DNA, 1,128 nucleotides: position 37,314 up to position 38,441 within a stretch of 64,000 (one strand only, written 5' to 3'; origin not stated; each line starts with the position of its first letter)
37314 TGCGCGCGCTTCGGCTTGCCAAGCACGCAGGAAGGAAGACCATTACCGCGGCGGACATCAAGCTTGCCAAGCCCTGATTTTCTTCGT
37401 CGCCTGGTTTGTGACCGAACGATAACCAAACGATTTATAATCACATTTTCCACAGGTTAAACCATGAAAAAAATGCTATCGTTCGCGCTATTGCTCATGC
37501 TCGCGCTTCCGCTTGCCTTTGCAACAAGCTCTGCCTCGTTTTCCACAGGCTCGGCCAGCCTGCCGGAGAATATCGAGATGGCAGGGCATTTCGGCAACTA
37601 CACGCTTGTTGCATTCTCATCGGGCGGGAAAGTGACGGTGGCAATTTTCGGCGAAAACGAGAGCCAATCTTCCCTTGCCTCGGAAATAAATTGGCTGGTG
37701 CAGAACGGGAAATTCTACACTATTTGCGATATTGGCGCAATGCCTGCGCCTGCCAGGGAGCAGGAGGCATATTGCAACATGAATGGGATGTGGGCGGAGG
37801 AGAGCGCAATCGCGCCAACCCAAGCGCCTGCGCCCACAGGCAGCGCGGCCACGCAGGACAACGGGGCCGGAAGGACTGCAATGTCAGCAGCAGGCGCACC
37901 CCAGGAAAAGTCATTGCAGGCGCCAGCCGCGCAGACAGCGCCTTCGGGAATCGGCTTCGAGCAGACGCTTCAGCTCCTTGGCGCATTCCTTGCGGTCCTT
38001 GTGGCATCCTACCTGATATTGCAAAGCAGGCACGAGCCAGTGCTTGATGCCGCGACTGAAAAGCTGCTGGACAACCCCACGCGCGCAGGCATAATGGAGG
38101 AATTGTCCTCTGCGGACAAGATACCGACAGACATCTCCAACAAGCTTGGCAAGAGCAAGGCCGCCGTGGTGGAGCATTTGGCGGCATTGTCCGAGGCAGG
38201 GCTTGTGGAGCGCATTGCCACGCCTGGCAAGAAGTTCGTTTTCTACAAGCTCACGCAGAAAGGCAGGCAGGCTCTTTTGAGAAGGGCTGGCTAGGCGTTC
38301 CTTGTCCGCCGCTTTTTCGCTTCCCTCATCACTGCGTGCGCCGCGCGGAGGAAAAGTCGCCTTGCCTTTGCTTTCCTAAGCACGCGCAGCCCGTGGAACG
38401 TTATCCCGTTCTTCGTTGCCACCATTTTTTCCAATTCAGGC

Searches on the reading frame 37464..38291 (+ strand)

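Call 73: search_protein_families(library=pfam, proteins=[window:37464-38291:+], max_evalue=0.0001)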
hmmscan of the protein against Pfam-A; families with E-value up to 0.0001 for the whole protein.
window:37464-38291:+ (276 aa): 2 families
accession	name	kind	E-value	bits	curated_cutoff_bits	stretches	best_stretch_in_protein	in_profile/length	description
PF01022.26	HTH_5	-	2.1e-10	40.8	22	1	204-249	1-46/47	Bacterial regulatory protein, arsR family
PF12840.13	HTH_20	-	1.8e-07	31.4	27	1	202-250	1-50/51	Helix-turn-helix domain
